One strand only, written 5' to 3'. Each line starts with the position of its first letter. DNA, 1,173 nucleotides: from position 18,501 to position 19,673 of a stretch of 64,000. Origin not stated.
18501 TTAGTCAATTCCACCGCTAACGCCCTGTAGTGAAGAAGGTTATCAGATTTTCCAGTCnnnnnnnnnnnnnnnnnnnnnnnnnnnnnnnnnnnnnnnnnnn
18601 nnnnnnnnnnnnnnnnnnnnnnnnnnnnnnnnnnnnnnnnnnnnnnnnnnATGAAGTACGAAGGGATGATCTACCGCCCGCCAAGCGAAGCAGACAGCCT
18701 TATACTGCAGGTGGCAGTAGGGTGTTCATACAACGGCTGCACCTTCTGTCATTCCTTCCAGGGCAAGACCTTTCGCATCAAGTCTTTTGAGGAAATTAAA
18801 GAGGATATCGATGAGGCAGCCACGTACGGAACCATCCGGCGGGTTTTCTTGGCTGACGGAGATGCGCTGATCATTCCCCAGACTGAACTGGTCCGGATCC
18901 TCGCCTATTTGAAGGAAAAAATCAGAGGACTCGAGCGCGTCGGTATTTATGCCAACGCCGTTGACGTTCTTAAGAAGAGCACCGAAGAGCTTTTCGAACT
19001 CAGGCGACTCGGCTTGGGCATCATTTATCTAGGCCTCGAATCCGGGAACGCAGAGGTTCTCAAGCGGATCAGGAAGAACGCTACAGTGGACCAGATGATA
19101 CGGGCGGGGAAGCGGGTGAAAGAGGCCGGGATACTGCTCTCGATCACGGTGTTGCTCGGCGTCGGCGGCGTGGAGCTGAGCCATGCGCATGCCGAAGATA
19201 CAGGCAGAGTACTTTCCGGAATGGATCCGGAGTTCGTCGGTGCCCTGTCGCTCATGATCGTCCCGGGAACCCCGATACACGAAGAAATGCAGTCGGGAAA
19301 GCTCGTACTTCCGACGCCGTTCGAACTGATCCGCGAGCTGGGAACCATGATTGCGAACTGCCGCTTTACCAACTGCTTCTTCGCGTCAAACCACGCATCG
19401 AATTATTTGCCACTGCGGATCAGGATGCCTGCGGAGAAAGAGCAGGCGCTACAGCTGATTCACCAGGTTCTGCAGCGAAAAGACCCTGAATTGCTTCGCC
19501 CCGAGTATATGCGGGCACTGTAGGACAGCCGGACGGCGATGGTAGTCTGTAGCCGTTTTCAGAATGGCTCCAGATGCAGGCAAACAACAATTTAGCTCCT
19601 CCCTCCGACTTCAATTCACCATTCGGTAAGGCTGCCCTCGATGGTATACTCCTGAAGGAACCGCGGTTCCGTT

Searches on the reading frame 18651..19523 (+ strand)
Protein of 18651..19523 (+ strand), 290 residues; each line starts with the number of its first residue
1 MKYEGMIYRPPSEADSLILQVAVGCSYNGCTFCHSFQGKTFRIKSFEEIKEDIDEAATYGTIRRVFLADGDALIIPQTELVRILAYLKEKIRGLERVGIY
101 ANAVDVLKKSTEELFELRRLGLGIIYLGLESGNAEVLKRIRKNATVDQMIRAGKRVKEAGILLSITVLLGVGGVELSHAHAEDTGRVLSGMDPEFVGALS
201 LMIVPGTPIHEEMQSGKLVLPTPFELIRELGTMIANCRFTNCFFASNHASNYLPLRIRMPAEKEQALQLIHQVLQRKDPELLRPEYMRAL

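Call 3: search_protein_families(library=pfam, proteins=[window:18651-19523:+], max_evalue=1)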
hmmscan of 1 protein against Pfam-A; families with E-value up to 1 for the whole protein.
window:18651-19523:+ (290 aa): 1 family
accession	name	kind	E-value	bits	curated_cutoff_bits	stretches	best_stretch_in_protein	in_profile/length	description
PF04055.27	Radical_SAM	-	5e-22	79.3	29.5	1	21-173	3-153/166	Radical SAM superfamily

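Call 4: search_protein_families(library=ncbifam, proteins=[window:18651-19523:+], max_evalue=1)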
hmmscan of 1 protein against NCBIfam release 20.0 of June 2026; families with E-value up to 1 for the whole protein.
window:18651-19523:+ (290 aa): 35 families (the best 25 are shown)
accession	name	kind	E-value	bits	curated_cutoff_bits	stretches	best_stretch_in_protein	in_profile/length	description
TIGR04479.1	bcpD_PhpK_rSAM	subfamily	4e-16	58.5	600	1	16-215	241-433/504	PhpK family radical SAM P-methyltransferase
TIGR03471.1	HpnJ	equivalog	1.3e-11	44.1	577.6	1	23-236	204-410/472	hopanoid biosynthesis associated radical SAM protein HpnJ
TIGR04014.1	B12_SAM_MJ_0865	equivalog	2.9e-11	42.8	360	1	24-170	168-317/434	methyl-coenzyme M reductase glutamine C-methyltransferase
TIGR04367.1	HpnR_B12_rSAM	equivalog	3.4e-11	42.4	650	1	20-168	190-332/490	hopanoid C-3 methylase HpnR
TIGR02026.1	BchE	equivalog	1e-09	37.8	481.35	1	7-213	186-387/497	magnesium-protoporphyrin IX monomethyl ester anaerobic oxidative cyclase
NF040542.1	rSAM_RCCLKC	equivalog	1.5e-07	31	450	1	20-167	184-328/423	arsinothricin biosynthesis radical SAM protein ArsL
TIGR04013.1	B12_SAM_MJ_1487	hypoth_equivalog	6.8e-07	28.5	251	2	125-210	269-354/382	TIGR04013 family B12-binding domain/radical SAM domain-containing protein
TIGR01212.1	TIGR01212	equivalog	9.1e-07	28.3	180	1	29-223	39-237/302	tRNA modification radical SAM protein MnmL/YtqA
NF001199.0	PRK00164.2-1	equivalog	1.6e-06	27.5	231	1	15-161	12-150/308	GTP 3',8-cyclase MoaA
NF038361.1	rSAM_Sden_1168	equivalog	8.3e-06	24.6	575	1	18-174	284-436/560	Sden_1168 family B12-binding radical SAM P-methyltransferase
TIGR04072.2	rSAM_ladder_B12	equivalog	1.2e-05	24.1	360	1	18-173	182-333/443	lipid biosynthesis B12-binding/radical SAM protein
TIGR02668.1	moaA_archaeal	equivalog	1.3e-05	24.4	325.25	1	16-162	11-149/303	GTP 3',8-cyclase MoaA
TIGR00089.1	TIGR00089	subfamily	1.5e-05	23.9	251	1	15-160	139-287/429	MiaB/RimO family radical SAM methylthiotransferase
TIGR03957.1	rSAM_HmdB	equivalog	2e-05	24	320.9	1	20-173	49-194/317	5,10-methenyltetrahydromethanopterin hydrogenase cofactor biosynthesis protein HmdB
TIGR03975.1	rSAM_ocin_1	subfamily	2.9e-05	22.8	281.85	1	28-173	276-414/606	RiPP maturation radical SAM C-methyltransferase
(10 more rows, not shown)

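Call 5: search_solved_structures(query=window:18651-19523:+, max_evalue=1, show_alignments=2)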
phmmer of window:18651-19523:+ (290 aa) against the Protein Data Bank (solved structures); distinct sequences matched with E-value up to 1: 12.
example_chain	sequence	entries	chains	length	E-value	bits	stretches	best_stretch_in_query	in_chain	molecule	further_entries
5ul2_A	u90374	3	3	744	1.1e-05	28.2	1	16-166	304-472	OxsB protein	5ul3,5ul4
9ccb_A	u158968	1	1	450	5.1e-05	25.9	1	16-214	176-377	Radical SAM core domain-containing protein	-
6iad_A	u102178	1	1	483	0.0031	20.1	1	110-218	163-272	Histone acetyltransferase, ELP3 family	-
6iaz_A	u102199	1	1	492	0.0031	20.1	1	110-218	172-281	Histone acetyltransferase, ELP3 family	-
6ia8_A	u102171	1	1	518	0.0031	20.1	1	110-218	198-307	Histone acetyltransferase, ELP3 family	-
3t7v_A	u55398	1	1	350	0.025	17.1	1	28-210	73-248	methylornithine synthase PylB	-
2a5h_A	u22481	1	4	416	0.063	15.8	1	8-114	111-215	L-lysine 2,3-aminomutase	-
6cp2_A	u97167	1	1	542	0.42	13.1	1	86-140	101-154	SidC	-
4trg_A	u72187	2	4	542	0.42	13.1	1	86-140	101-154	SidC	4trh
4pay_A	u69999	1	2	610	0.48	12.9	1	86-140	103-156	SidC, interaptin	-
4ooj_A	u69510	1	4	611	0.48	12.9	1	86-140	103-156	SidC, interaptin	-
4zuz_A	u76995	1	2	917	0.77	12.3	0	86-140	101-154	SidC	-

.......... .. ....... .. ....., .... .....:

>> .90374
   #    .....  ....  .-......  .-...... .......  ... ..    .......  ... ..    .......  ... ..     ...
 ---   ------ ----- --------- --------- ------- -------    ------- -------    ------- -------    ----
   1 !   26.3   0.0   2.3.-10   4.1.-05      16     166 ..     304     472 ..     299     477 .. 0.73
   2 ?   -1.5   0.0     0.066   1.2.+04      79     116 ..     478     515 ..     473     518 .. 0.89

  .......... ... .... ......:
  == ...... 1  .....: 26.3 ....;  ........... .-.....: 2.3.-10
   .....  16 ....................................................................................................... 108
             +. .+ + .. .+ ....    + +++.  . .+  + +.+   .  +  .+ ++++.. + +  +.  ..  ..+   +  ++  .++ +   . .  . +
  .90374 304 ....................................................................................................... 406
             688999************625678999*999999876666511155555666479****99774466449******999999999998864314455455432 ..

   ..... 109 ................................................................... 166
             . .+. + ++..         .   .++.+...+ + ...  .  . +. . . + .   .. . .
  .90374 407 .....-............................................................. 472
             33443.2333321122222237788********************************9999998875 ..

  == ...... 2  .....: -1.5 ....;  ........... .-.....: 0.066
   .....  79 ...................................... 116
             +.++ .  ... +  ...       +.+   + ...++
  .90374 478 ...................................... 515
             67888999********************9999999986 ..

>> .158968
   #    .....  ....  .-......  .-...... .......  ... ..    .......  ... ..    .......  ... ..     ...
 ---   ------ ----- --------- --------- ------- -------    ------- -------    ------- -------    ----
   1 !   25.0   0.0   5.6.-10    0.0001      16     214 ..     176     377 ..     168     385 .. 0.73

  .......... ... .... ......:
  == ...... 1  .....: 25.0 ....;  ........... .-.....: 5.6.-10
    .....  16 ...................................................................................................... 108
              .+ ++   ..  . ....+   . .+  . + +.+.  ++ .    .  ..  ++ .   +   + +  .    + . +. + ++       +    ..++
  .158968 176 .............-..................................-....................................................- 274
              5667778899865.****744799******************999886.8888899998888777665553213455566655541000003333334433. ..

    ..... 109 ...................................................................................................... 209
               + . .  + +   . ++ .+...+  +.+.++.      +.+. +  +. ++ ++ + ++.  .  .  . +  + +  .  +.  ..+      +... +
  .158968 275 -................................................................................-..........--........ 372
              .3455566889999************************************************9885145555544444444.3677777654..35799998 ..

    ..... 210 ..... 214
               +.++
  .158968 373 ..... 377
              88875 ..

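Call 7: find_homologous_proteins(query=window:18651-19523:+, max_evalue=0.001)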
Query window:18651-19523:+ (290 aa): 7992 proteins with E <= 0.001 among 8000 candidates; the best 120 are listed.
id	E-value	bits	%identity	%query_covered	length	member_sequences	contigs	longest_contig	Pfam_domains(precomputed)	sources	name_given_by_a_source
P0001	3.7e-187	638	100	100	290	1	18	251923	PF04055.28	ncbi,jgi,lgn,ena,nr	ncbi:MAG: radical SAM protein [Acidobacteria bacterium]|nr:radical SAM protein [Acidobacteriota bact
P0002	4.9e-186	634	100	100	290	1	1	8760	PF04055.28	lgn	-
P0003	3.0e-180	615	96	100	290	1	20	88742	PF04055.28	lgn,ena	-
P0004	3.1e-165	566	88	100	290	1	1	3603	PF04055.28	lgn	-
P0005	4.6e-165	566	88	100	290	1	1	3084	PF04055.28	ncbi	-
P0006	1.8e-164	564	87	100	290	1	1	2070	PF04055.28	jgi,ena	-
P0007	2.4e-164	563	87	100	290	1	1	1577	PF04055.28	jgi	jgi:radical SAM superfamily enzyme YgiQ (UPF0313 family)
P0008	4.7e-164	562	87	100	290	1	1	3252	PF04055.28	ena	-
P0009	1.0e-163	561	88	100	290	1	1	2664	PF04055.28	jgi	jgi:radical SAM superfamily enzyme YgiQ (UPF0313 family)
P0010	5.0e-163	559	87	100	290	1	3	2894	PF04055.28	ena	-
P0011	5.0e-163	559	87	100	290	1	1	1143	PF04055.28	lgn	-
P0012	5.0e-163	559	87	100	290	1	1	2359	PF04055.28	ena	-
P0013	8.8e-163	558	87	100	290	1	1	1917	PF04055.28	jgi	jgi:radical SAM superfamily enzyme YgiQ (UPF0313 family)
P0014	9.1e-163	558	86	100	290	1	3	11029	PF04055.28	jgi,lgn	jgi:radical SAM superfamily enzyme YgiQ (UPF0313 family)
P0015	1.3e-162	558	87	100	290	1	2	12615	PF04055.28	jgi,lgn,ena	jgi:radical SAM superfamily enzyme YgiQ (UPF0313 family)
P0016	1.6e-162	557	87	100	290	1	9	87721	PF04055.28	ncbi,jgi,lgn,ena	ncbi:MAG: radical SAM protein [Acidobacteriota bacterium]|jgi:radical SAM superfamily enzyme YgiQ (U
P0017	1.8e-162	557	87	100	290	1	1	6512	PF04055.28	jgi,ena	-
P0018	1.8e-162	557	87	100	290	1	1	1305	PF04055.28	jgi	jgi:radical SAM superfamily enzyme YgiQ (UPF0313 family)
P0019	2.0e-162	557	86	100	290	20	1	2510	PF04055.28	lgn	-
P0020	3.4e-162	556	87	100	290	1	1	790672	PF04055.28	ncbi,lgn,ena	-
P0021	4.9e-162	556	87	100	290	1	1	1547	PF04055.28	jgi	jgi:radical SAM superfamily enzyme YgiQ (UPF0313 family)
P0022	5.6e-162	556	87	100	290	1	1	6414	PF04055.28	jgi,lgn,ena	-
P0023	6.6e-162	555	87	100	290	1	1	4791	PF04055.28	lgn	-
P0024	6.7e-162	555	87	100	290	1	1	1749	PF04055.28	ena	-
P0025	7.9e-162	555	87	100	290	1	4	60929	PF04055.28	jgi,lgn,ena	jgi:radical SAM superfamily enzyme YgiQ (UPF0313 family)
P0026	9.2e-162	555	87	100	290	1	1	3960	PF04055.28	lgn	-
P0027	2.1e-161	554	86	100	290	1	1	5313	PF04055.28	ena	-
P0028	2.4e-161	553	86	100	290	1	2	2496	PF04055.28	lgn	-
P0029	2.6e-161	553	87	100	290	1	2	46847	PF04055.28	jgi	jgi:radical SAM superfamily enzyme YgiQ (UPF0313 family)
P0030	2.8e-161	553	86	100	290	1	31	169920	PF04055.28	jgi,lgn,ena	jgi:radical SAM superfamily enzyme YgiQ (UPF0313 family)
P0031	3.0e-161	553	86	100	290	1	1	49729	PF04055.28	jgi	jgi:radical SAM superfamily enzyme YgiQ (UPF0313 family)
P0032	4.8e-161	553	86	100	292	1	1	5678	PF04055.28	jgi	jgi:radical SAM superfamily enzyme YgiQ (UPF0313 family)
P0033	5.6e-161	552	87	100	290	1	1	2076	PF04055.28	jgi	jgi:radical SAM superfamily enzyme YgiQ (UPF0313 family)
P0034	6.4e-161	552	86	100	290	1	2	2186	PF04055.28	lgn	-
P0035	7.1e-161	552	86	100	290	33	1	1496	PF04055.28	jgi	jgi:radical SAM superfamily enzyme YgiQ (UPF0313 family)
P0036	7.7e-161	552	86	100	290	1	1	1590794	PF04055.28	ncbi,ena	-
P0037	8.4e-161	552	86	100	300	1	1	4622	PF04055.28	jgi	jgi:radical SAM superfamily enzyme YgiQ (UPF0313 family)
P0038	9.1e-161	552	86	100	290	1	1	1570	PF04055.28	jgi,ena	-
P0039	9.2e-161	552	86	100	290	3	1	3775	PF04055.28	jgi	jgi:radical SAM superfamily enzyme YgiQ (UPF0313 family)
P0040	9.9e-161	551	85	100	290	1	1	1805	PF04055.28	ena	-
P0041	1.2e-160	551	86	100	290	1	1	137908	PF04055.28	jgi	jgi:radical SAM superfamily enzyme YgiQ (UPF0313 family)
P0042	1.3e-160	551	86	100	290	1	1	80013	PF04055.28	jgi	jgi:radical SAM superfamily enzyme YgiQ (UPF0313 family)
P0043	1.6e-160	551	87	100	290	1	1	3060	PF04055.28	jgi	jgi:radical SAM superfamily enzyme YgiQ (UPF0313 family)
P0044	1.6e-160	551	86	100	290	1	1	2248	PF04055.28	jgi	jgi:radical SAM superfamily enzyme YgiQ (UPF0313 family)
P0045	2.0e-160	551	86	100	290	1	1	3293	PF04055.28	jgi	jgi:radical SAM superfamily enzyme YgiQ (UPF0313 family)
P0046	2.4e-160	550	87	100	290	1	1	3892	PF04055.28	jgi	jgi:radical SAM superfamily enzyme YgiQ (UPF0313 family)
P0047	2.7e-160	550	86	100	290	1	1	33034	PF04055.28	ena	-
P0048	2.7e-160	550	86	100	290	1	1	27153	PF04055.28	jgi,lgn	jgi:radical SAM superfamily enzyme YgiQ (UPF0313 family)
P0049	2.7e-160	550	86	100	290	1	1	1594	PF04055.28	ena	-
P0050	2.7e-160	550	86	100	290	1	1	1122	PF04055.28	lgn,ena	-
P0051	3.2e-160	550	86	100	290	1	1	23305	PF04055.28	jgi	-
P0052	4.2e-160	549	85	100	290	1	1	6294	PF04055.28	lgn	-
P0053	4.6e-160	549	87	100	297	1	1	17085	PF04055.28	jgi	jgi:radical SAM superfamily enzyme YgiQ (UPF0313 family)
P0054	4.7e-160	549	85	100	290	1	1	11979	PF04055.28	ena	-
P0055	4.9e-160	549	86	100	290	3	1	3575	PF04055.28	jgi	jgi:radical SAM superfamily enzyme YgiQ (UPF0313 family)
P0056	4.9e-160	549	85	100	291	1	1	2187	PF04055.28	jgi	-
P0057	5.4e-160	549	87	100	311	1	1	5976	PF04055.28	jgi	jgi:radical SAM superfamily enzyme YgiQ (UPF0313 family)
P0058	5.8e-160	549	86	100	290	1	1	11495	PF04055.28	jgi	jgi:radical SAM superfamily enzyme YgiQ (UPF0313 family)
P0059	5.9e-160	549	87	100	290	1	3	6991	PF04055.28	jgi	jgi:radical SAM superfamily enzyme YgiQ (UPF0313 family)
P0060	8.6e-160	548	86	100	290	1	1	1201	PF04055.28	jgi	jgi:radical SAM superfamily enzyme YgiQ (UPF0313 family)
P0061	9.5e-160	548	87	100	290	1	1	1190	PF04055.28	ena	-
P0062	1.3e-159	548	84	100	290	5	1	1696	PF04055.28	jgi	-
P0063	1.7e-159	547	85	100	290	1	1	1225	PF04055.28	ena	-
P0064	1.7e-159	547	86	100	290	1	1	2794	PF04055.28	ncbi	-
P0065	1.9e-159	547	85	100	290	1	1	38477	PF04055.28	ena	-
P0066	2.2e-159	547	85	100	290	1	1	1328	PF04055.28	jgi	-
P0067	2.3e-159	547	86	100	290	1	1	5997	PF04055.28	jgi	jgi:radical SAM superfamily enzyme YgiQ (UPF0313 family)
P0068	2.3e-159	547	85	100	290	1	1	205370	PF04055.28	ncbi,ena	-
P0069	2.4e-159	547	84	100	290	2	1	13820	PF04055.28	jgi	jgi:radical SAM superfamily enzyme YgiQ (UPF0313 family)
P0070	2.5e-159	547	84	100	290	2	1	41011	PF04055.28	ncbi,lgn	-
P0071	3.2e-159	547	85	100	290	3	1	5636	PF04055.28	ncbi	-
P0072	4.2e-159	546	86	100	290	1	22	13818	PF04055.28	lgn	-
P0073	4.5e-159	546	86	100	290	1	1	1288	PF04055.28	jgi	jgi:radical SAM superfamily enzyme YgiQ (UPF0313 family)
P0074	4.6e-159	546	85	100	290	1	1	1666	PF04055.28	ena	-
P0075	4.9e-159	546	84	100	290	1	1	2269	PF04055.28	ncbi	-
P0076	5.0e-159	546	85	100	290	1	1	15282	PF04055.28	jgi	jgi:radical SAM superfamily enzyme YgiQ (UPF0313 family)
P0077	5.3e-159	546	85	100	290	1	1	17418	PF04055.28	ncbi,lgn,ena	-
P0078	5.8e-159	546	86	100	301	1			PF04055.28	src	-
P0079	6.0e-159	546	86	100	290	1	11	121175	PF04055.28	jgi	jgi:radical SAM superfamily enzyme YgiQ (UPF0313 family)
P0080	6.1e-159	546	85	100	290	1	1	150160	PF04055.28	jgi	jgi:radical SAM superfamily enzyme YgiQ (UPF0313 family)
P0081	6.2e-159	546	86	100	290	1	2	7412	PF04055.28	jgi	jgi:radical SAM superfamily enzyme YgiQ (UPF0313 family)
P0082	6.7e-159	545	86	100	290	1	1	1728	PF04055.28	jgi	jgi:radical SAM superfamily enzyme YgiQ (UPF0313 family)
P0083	6.8e-159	545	85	100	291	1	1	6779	PF04055.28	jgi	jgi:radical SAM superfamily enzyme YgiQ (UPF0313 family)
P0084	7.1e-159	545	86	100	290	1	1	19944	PF04055.28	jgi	-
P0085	7.2e-159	545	85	100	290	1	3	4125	PF04055.28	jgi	jgi:radical SAM superfamily enzyme YgiQ (UPF0313 family)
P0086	8.4e-159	545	84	100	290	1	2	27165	PF04055.28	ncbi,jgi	jgi:radical SAM superfamily enzyme YgiQ (UPF0313 family)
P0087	8.6e-159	545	86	100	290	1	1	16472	PF04055.28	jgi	jgi:radical SAM superfamily enzyme YgiQ (UPF0313 family)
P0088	9.4e-159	545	84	100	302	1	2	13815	PF04055.28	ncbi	-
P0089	9.9e-159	545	85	100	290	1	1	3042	PF04055.28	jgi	jgi:radical SAM superfamily enzyme YgiQ (UPF0313 family)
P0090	1.1e-158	545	84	100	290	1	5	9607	PF04055.28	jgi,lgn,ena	-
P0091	1.2e-158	545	84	100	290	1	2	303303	PF04055.28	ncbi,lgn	-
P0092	1.5e-158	544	86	100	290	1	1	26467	PF04055.28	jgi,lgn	jgi:radical SAM superfamily enzyme YgiQ (UPF0313 family)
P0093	1.5e-158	544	85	100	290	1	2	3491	PF04055.28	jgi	jgi:radical SAM superfamily enzyme YgiQ (UPF0313 family)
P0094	1.6e-158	544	84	100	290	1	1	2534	PF04055.28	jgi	jgi:radical SAM superfamily enzyme YgiQ (UPF0313 family)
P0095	1.6e-158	544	87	100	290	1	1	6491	PF04055.28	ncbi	-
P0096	1.7e-158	544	84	100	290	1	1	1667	PF04055.28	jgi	jgi:radical SAM superfamily enzyme YgiQ (UPF0313 family)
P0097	2.4e-158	544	84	100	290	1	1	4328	PF04055.28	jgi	jgi:radical SAM superfamily enzyme YgiQ (UPF0313 family)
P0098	2.4e-158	544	83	100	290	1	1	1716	PF04055.28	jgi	-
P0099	2.5e-158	544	86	100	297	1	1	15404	PF04055.28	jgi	jgi:radical SAM superfamily enzyme YgiQ (UPF0313 family)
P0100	3.2e-158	543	83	100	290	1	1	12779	PF04055.28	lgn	-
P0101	3.3e-158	543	86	100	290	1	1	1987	PF04055.28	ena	-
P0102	3.4e-158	543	85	100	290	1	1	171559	PF04055.28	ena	-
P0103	3.5e-158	543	86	100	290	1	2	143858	PF04055.28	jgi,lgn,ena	jgi:radical SAM superfamily enzyme YgiQ (UPF0313 family)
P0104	3.6e-158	543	84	100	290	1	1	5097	PF04055.28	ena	-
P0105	3.6e-158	543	84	100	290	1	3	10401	PF04055.28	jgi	jgi:radical SAM superfamily enzyme YgiQ (UPF0313 family)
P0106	4.0e-158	543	84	100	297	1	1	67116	PF04055.28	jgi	jgi:radical SAM superfamily enzyme YgiQ (UPF0313 family)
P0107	4.2e-158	543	85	100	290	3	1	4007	PF04055.28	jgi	-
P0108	6.1e-158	542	85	100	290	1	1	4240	PF04055.28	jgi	jgi:radical SAM superfamily enzyme YgiQ (UPF0313 family)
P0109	6.5e-158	542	83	100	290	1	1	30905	PF04055.28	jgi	jgi:radical SAM superfamily enzyme YgiQ (UPF0313 family)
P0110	7.1e-158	542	84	100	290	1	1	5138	PF04055.28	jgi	jgi:radical SAM superfamily enzyme YgiQ (UPF0313 family)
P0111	7.3e-158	542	84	100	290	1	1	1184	PF04055.28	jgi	jgi:radical SAM superfamily enzyme YgiQ (UPF0313 family)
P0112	9.1e-158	542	84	100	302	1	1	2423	PF04055.28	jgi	jgi:radical SAM superfamily enzyme YgiQ (UPF0313 family)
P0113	1.2e-157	541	85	100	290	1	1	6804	PF04055.28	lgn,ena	-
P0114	1.4e-157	541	84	100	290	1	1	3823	PF04055.28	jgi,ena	-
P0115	1.5e-157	541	84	100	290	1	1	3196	PF04055.28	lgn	-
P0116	1.8e-157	541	83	100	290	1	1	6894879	PF04055.28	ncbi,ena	-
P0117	1.8e-157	541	84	100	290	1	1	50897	PF04055.28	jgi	jgi:radical SAM superfamily enzyme YgiQ (UPF0313 family)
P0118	1.9e-157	541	83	100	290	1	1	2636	PF04055.28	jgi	jgi:radical SAM superfamily enzyme YgiQ (UPF0313 family)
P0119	2.0e-157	541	84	100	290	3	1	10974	PF04055.28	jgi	jgi:radical SAM superfamily enzyme YgiQ (UPF0313 family)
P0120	2.0e-157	541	83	100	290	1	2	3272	PF04055.28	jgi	jgi:radical SAM superfamily enzyme YgiQ (UPF0313 family)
